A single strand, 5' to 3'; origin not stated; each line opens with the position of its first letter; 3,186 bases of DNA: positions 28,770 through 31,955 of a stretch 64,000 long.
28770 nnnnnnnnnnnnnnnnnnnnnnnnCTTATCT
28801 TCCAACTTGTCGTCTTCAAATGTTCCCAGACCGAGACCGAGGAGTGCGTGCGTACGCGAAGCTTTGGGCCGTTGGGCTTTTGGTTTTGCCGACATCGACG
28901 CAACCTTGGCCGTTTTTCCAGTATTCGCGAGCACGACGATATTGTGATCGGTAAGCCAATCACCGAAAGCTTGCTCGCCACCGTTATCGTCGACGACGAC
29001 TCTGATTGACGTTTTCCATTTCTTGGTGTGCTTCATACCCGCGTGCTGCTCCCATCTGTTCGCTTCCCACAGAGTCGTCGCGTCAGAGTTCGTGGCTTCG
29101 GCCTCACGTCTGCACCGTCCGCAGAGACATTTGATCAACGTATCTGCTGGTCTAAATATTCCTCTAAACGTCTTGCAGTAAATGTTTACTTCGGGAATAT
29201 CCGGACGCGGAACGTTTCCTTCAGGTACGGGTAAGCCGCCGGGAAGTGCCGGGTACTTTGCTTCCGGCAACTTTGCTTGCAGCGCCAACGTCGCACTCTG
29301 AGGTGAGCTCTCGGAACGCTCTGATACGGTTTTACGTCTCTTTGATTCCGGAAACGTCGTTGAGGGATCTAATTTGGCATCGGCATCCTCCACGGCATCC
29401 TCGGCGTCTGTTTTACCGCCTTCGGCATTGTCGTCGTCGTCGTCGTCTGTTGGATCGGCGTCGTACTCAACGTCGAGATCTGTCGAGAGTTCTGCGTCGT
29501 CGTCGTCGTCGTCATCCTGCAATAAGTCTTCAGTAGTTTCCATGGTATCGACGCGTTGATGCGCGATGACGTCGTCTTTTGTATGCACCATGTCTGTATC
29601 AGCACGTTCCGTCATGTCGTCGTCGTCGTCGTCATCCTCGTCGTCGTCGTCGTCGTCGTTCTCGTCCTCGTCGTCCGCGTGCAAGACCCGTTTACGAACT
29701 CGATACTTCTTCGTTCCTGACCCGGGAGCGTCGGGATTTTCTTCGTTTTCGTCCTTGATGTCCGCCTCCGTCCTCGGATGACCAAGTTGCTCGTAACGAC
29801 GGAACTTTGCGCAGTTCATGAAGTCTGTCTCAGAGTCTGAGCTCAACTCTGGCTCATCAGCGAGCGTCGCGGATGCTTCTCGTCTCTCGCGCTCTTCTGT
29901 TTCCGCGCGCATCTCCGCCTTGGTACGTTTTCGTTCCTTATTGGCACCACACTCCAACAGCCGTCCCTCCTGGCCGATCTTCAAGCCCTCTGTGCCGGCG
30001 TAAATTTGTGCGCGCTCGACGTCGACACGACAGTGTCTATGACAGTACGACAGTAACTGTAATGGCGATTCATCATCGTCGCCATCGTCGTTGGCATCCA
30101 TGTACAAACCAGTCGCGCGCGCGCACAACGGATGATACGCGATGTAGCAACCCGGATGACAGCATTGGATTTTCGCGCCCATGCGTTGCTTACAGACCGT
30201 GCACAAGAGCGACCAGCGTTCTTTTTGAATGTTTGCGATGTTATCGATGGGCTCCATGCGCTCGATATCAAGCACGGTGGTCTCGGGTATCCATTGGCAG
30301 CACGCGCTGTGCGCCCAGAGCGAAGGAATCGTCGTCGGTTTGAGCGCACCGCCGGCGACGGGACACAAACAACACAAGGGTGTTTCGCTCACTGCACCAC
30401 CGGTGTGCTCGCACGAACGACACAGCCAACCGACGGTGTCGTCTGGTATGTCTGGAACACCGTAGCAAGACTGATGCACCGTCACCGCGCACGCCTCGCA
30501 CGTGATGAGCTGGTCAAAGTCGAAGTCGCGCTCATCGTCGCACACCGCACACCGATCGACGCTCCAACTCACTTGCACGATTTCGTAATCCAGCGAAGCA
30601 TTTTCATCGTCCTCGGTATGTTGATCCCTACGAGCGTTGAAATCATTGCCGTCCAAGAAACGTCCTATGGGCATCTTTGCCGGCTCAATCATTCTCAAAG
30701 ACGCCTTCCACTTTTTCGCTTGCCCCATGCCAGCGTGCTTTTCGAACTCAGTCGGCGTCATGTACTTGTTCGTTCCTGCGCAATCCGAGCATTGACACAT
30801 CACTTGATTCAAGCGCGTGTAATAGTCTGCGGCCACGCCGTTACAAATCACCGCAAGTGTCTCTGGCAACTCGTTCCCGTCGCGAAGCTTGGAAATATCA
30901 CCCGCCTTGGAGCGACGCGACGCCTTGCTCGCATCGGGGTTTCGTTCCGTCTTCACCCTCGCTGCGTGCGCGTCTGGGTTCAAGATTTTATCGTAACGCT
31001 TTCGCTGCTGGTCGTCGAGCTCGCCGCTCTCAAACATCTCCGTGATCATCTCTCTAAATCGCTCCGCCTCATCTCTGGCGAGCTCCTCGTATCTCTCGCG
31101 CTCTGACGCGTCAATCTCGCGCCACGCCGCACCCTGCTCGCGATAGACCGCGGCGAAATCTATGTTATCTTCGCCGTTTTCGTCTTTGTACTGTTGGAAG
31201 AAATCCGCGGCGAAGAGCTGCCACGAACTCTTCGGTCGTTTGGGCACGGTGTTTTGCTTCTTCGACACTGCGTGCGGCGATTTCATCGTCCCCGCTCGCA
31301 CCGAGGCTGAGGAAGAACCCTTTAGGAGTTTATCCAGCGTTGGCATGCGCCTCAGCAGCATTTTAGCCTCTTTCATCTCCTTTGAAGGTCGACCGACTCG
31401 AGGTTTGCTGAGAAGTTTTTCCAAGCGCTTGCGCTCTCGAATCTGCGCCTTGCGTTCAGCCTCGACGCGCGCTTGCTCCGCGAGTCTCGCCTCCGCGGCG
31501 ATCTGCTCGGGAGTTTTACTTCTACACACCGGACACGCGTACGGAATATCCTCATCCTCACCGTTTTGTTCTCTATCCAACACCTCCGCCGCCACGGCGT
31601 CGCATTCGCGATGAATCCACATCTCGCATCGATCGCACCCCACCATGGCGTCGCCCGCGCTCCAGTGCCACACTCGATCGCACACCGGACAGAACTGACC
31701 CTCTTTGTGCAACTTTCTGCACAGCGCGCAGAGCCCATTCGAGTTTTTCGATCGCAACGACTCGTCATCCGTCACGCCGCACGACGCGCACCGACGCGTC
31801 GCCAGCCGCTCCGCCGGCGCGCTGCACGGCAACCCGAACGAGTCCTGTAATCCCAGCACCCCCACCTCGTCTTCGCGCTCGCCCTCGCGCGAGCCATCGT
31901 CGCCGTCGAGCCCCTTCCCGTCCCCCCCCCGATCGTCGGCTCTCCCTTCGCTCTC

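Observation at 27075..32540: Trithorax-like SET protein fused to three SAND-like modules, HMG box and CW finger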

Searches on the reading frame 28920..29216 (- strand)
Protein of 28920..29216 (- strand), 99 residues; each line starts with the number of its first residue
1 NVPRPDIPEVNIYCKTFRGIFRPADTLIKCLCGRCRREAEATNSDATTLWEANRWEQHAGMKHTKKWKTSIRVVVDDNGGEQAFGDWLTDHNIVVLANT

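Call 6: search_protein_families(library=pfam, proteins=[window:28920-29216:-], max_evalue=10)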
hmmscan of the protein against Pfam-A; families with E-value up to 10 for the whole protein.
seq(99 aa): 2 families
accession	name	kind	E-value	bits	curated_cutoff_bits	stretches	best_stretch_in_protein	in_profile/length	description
PF23292.1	SAND_ULT1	-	0.024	15.5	25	1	21-77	33-80/95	ULTRAPETALA1 SAND domain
PF01342.26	SAND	-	0.27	11.4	22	1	9-73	6-62/76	SAND domain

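Call 35: search_solved_structures(query=A2, max_evalue=10, show_alignments=2)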
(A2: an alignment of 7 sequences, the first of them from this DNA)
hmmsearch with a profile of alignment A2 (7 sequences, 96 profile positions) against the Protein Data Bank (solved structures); distinct sequences matched with E-value up to 10: 0.

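Call 44: predict_structure(alignment_id=A2)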
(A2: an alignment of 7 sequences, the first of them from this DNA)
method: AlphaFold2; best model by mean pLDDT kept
length: 95 residues; sequences in the alignment: 7
mean_pLDDT: 61.1   pTM: 0.55
mean pLDDT of the five models: 61.1, 60.1, 59.1, 56.9, 53.7
residues with pLDDT >= 90: 0; 70-90: 29; 50-70: 44; < 50: 22
segments of 3 or more residues with pLDDT < 50: 41-57, 92-95
pLDDT, mean of each block of 10 residues (from residue 1): 67 65 59 61 41 45 69 77 76 42
secondary structure, 60 per line:
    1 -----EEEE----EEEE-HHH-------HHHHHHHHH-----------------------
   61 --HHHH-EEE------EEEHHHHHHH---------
elements in order: E6-9 E14-17 H29-37 H63-66 E68-70 E77-79 H80-86

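Call 57: search_protein_families(library=pfam, alignment_id=A6, max_evalue=0.01)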
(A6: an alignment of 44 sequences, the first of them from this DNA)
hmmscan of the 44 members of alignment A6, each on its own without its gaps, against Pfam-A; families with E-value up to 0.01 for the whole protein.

A. member 1, seq(92 aa): 0 families

B. families by the number of members that match (of 44 scanned): 5 families
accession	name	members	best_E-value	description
PF01342.26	SAND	29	1.4e-11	SAND domain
PF23292.1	SAND_ULT1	27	7.2e-07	ULTRAPETALA1 SAND domain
PF16135.10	TDBD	21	6.3e-07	Tify domain binding domain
PF04828.22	GFA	2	0.0038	Glutathione-dependent formaldehyde-activating enzyme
PF19372.4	DUF5947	1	0.0048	Family of unknown function (DUF5947)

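Call 60: predict_structure(alignment_id=A6)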
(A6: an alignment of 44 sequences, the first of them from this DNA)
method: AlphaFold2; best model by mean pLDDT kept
length: 92 residues; sequences in the alignment: 44
mean_pLDDT: 86.6   pTM: 0.73
mean pLDDT of the five models: 86.6, 85.1, 84.7, 82.8, 82.5
residues with pLDDT >= 90: 42; 70-90: 44; 50-70: 6; < 50: 0
segments of 3 or more residues with pLDDT < 50: none
pLDDT, mean of each block of 10 residues (from residue 1): 82 91 91 90 87 83 84 84 89 76
secondary structure, 60 per line:
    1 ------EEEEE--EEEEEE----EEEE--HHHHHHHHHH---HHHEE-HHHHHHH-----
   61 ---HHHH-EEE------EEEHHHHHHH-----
elements in order: E7-11 E14-19 E24-27 H30-39 H49-55 H64-67 E69-71 E78-80 H81-87

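Call 63: fold_search(model_id=the predicted structure, library=pdb)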
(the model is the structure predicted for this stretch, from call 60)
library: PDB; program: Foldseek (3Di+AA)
matches with E <= 10: 77; with E <= 0.001: 0
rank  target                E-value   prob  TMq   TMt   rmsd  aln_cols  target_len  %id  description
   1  8j71_A                1.6e-02  1.00  0.56  0.53   4.3        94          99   17  Selenomethionine mutant (L601Sem/L654Sem) of SAND domain of protein SP140 with DNA (released 2024-05-01)
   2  8j70_A                1.7e-02  1.00  0.56  0.59   4.3        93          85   16  Native SAND domain of protein SP140 with DNA (released 2024-05-01)
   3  1oqj_B                2.0e-02  1.00  0.53  0.55   4.3        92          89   16  Crystal structure of the SAND domain from glucocorticoid modulatory element binding protein-1 (GMEB1) (released 2003-11-11)
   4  1ufn_MODEL_1_A        3.3e-02  0.99  0.55  0.54   4.6        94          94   17  Solution structure of the SAND domain of the putative nuclear protein homolog (5830484A20Rik) (released 2004-06-22)
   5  8j70_B                4.8e-02  0.99  0.56  0.59   4.4        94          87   17  Native SAND domain of protein SP140 with DNA (released 2024-05-01)
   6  8j71_B                7.9e-02  0.98  0.56  0.61   4.4        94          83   16  Selenomethionine mutant (L601Sem/L654Sem) of SAND domain of protein SP140 with DNA (released 2024-05-01)
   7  1oqj_A                2.1e-01  0.95  0.54  0.55   4.2        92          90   17  Crystal structure of the SAND domain from glucocorticoid modulatory element binding protein-1 (GMEB1) (released 2003-11-11)
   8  1h5p_MODEL_1_A        2.3e-01  0.89  0.44  0.43   4.2        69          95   20  Solution structure of the human Sp100b SAND domain by heteronuclear NMR. (released 2001-07-06)
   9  8a82_B                5.1e-01  0.16  0.28  0.23  11.3        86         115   19  Fe(II)/aKG-dependent halogenase OocPQ (released 2023-03-08)
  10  8ebw_H                1.9e+00  0.13  0.35  0.09   4.7        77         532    9  Initial DNA-lesion (AP) binding by XPC and TFIIH complex2 (released 2023-04-19)
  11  7li3                  2.2e+00  0.05  0.24  0.02   9.3        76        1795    9  Structure of the LRRK2 G2019S mutant (released 2021-06-16)
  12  6pbd_A                2.4e+00  0.44  0.56  0.17   2.9        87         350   14  DNA N6-Adenine Methyltransferase CcrM In Complex with Double-Stranded DNA Oligonucleotide Containing Its Recognition S (released 2019-10-23)
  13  2gcl_B                2.7e+00  0.04  0.25  0.14   9.6       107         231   14  Structure of the Pob3 Middle domain (released 2006-05-23)
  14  7qie_C                3.2e+00  0.03  0.24  0.10  12.0        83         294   13  Crystal Structure of Phosphatidylinositol 5-Phosphate 4-Kinase (PI5P4K2C) bound to an allosteric inhibitor (released 2022-05-18)
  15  9u4s_B                3.7e+00  0.04  0.26  0.11  11.7        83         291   12  Crystal Structure of PI5P4K-gamma in complex with n40 (released 2025-11-12)
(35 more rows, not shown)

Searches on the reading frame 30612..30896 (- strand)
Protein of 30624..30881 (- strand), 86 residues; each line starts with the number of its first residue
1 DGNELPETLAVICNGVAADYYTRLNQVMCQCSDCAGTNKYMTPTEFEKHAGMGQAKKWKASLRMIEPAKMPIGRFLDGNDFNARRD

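Call 6: search_protein_families(library=pfam, proteins=[window:30624-30881:-], max_evalue=10)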
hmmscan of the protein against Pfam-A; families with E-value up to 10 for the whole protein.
seq(86 aa): 3 families
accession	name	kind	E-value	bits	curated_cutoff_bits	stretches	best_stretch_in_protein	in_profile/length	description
PF01342.26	SAND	-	9.8e-08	32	22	1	6-64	4-62/76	SAND domain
PF16135.10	TDBD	-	9.4e-07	29.2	23.6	1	23-58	4-34/52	Tify domain binding domain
PF23292.1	SAND_ULT1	-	1.1e-05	26.2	25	1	26-71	39-85/95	ULTRAPETALA1 SAND domain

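Call 33: search_solved_structures(query=A4, max_evalue=10, show_alignments=3)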
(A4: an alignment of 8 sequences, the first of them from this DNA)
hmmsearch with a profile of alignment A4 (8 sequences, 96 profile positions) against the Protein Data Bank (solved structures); distinct sequences matched with E-value up to 10: 14.
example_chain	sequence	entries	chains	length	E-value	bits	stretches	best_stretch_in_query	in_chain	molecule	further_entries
8j71_A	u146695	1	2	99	2.9e-06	30.4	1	14-70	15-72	Nuclear body protein SP140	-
8j70_A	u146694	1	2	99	3.6e-06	30.1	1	14-70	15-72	Nuclear body protein SP140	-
1h5p_A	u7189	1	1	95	0.004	20.4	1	11-70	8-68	NUCLEAR AUTOANTIGEN SP100-B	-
4b4l_A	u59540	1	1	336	0.014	18.6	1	45-90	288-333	DEATH-ASSOCIATED PROTEIN KINASE 1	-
2x0g_A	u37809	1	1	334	0.051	16.8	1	45-90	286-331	DEATH-ASSOCIATED PROTEIN KINASE 1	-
2xuu_A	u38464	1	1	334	0.051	16.8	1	45-90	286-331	DEATH-ASSOCIATED PROTEIN KINASE 1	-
4tl0_A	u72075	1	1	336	0.099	15.9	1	49-90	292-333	Death-associated protein kinase 1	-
8oe4_D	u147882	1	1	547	0.22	14.8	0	57-72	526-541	Interleukin-12 receptor subunit beta-1,Death-associated protein kinase 1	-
1oqj_A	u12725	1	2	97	0.4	13.9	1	37-72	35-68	Glucocorticoid Modulatory Element Binding protein-1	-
6fha_A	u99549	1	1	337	0.45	13.8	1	47-90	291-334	Death-associated protein kinase 1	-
4h9d_A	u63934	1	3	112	0.84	12.9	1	32-54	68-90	HNH endonuclease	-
6fhb_A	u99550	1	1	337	0.87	12.9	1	47-90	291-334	Death-associated protein kinase 1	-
4uv0_A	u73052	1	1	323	0.94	12.7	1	48-72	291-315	DEATH-ASSOCIATED PROTEIN KINASE 1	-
2xzs_A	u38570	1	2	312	1.6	12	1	45-71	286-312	DEATH ASSOCIATED KINASE 1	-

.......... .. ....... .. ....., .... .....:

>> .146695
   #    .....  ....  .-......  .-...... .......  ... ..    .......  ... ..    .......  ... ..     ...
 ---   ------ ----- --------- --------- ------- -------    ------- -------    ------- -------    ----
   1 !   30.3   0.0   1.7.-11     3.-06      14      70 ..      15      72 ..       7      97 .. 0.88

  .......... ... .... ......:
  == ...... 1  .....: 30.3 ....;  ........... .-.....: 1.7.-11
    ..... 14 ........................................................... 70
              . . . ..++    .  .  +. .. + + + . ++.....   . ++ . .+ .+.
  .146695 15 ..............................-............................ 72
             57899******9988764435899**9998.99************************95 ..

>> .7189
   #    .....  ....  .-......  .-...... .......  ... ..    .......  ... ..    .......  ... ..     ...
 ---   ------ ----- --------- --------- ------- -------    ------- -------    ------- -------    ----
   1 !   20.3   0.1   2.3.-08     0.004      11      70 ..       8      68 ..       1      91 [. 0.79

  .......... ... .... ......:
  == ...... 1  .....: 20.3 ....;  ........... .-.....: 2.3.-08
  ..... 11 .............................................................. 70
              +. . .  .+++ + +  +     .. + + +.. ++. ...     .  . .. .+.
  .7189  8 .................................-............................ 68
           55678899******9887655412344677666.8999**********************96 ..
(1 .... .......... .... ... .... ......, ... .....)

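Call 37: find_homologous_proteins(query=A5, max_evalue=0.001)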
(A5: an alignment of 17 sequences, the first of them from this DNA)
Query A5 (17 sequences) (78 aa, profile of the alignment): 6 proteins with E <= 0.001 among 308 candidates.
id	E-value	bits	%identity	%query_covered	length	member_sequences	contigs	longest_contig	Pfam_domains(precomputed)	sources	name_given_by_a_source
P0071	3.7e-21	93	62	95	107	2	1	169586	PF01342.27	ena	-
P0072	1.6e-20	91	64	97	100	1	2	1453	PF16135.11,PF01342.27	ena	-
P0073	6.4e-17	79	57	95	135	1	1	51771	-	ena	-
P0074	2.4e-15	74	43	29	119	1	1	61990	-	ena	-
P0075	3.8e-11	61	54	87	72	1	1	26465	-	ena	-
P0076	1.4e-7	49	79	50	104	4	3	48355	-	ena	-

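Call 45: search_protein_representatives(alignment_id=A5)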
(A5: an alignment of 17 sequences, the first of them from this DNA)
Query: 17 sequences, 83 profile positions. Proteins with E-value up to 0.001 (for the whole library): 599; up to 1e-10: 184; up to 1e-30: 3. The best 150 are listed.
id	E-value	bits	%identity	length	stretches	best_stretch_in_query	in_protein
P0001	4.6e-87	302.3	-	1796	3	1-83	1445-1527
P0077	4.0e-60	216.0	-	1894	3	2-80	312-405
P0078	1.0e-32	128.2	-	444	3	2-81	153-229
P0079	1.4e-24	102.0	-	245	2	2-81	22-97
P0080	2.1e-24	101.5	-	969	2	6-79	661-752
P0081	3.4e-24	100.9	-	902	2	3-79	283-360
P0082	6.6e-24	99.9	-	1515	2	4-80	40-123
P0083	3.3e-22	94.5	-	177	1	1-82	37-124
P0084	3.3e-21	91.3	-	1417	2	2-80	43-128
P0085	5.1e-21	90.7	-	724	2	1-80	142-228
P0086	2.9e-20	88.3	-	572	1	1-82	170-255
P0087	3.0e-20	88.2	-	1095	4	3-81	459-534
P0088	3.7e-20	87.9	-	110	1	1-82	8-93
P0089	6.5e-19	83.9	-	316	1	2-68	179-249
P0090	2.3e-18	82.1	-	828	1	2-80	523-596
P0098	3.8e-17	78.3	-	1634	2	6-81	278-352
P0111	1.2e-15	73.5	-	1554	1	2-80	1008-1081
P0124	5.1e-15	71.5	-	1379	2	2-82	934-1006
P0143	4.5e-14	68.4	-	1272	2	2-81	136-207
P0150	7.8e-14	67.6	-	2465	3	6-68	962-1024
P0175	5.1e-13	65.0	-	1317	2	2-80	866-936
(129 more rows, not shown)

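Call 48: list_cluster_members(proteins=[P0077, P0082, P0084, P0098, P0124, P0150, P0143, P0175, P0111, P0086])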
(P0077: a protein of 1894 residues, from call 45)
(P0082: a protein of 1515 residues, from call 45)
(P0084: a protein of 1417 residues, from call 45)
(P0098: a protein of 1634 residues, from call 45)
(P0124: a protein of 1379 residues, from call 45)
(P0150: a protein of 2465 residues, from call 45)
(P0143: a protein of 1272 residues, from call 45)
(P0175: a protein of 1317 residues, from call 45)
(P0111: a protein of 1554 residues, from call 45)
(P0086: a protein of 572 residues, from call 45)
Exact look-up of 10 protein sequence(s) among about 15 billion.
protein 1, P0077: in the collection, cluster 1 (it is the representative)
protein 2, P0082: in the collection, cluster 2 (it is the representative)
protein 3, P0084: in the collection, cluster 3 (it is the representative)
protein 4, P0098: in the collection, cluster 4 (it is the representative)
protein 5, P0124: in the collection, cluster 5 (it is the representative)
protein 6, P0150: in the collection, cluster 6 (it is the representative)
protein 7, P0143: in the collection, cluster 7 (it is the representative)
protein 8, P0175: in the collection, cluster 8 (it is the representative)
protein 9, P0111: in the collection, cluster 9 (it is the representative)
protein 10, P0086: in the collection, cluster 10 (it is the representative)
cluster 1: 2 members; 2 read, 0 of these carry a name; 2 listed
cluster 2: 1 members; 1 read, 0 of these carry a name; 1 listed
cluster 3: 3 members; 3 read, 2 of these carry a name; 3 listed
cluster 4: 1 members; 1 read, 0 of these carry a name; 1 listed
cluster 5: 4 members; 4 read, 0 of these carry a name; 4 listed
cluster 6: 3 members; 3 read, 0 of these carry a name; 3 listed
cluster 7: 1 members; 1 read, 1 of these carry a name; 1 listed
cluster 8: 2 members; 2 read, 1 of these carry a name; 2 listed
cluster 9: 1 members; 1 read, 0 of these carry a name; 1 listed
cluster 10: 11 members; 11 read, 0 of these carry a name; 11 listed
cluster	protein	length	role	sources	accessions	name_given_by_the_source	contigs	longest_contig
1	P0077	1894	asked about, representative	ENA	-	-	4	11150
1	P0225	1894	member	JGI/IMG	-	-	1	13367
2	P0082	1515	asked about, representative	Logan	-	-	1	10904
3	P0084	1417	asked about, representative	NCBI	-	-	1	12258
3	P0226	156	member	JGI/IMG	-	hypothetical protein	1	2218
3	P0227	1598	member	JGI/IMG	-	hypothetical protein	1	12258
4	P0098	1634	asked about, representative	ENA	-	-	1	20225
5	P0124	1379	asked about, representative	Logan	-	-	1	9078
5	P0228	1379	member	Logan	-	-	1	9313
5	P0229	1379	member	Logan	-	-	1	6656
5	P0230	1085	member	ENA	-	-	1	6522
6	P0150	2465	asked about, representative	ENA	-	-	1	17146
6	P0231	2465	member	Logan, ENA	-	-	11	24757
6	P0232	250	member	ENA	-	-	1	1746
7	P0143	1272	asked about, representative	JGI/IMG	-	SAND domain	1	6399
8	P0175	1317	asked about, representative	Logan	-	-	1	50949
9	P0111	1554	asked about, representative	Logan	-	-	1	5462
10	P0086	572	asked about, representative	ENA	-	-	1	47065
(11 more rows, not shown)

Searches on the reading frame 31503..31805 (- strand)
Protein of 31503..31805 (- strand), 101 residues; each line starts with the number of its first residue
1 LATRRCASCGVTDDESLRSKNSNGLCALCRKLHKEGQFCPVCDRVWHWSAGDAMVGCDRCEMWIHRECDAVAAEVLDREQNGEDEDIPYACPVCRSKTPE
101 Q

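Call 42: search_protein_families(library=pfam, proteins=[window:31503-31805:-], max_evalue=10)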
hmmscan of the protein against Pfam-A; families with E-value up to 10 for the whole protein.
seq(101 aa): 23 families
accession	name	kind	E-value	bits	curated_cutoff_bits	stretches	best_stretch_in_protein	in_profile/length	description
PF00628.35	PHD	-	1.3e-06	28.8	24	2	39-94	1-47/47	PHD-finger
PF14446.12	Prok-RING_1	-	0.0014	19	29.1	1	34-69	2-35/54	Prokaryotic RING finger family 1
PF13831.12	PHD_2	-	0.0094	15.8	28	1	52-71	2-21/36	PHD-finger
PF14569.12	zf-UDP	-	0.026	15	27.1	1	34-97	6-59/78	Zinc-binding RING-finger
PF17032.10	Zn_ribbon_15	-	0.047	14.9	28.9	1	45-100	28-64/73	zinc-ribbon family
PF18912.6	DZR_2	-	0.076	13.3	27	1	4-60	8-55/56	Double zinc ribbon domain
PF04560.25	RNA_pol_Rpb2_7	-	0.12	13.2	32.1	1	55-93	28-70/87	RNA polymerase Rpb2, domain 7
PF08746.17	zf-RING-like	-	0.14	12.7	26.6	1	26-47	1-24/43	RING-like domain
PF00130.28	C1_1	-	0.27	11.5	26.5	1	34-68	9-42/53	Phorbol esters/diacylglycerol binding domain (C1 domain)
PF13901.12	RH_dom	-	0.28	11.5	28.1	1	26-70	148-191/206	Rubicon Homology Domain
PF25164.1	CoiA_N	-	0.32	11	26.3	1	86-97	15-26/50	Competence protein CoiA, N-terminal domain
PF13639.12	zf-RING_2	-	0.82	10.4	27.3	1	39-95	3-44/44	Ring finger domain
PF03107.22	C1_2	-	0.97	10.2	26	1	19-47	13-44/48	C1 domain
PF04423.19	Rad50_zn_hook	-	0.99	9.7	24.3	1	31-44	14-27/52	Rad50 zinc hook motif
PF21349.2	RUBY_RBDX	-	1.3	9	26.5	1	83-95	11-23/30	Rubrerythrin, rubredoxin-like domain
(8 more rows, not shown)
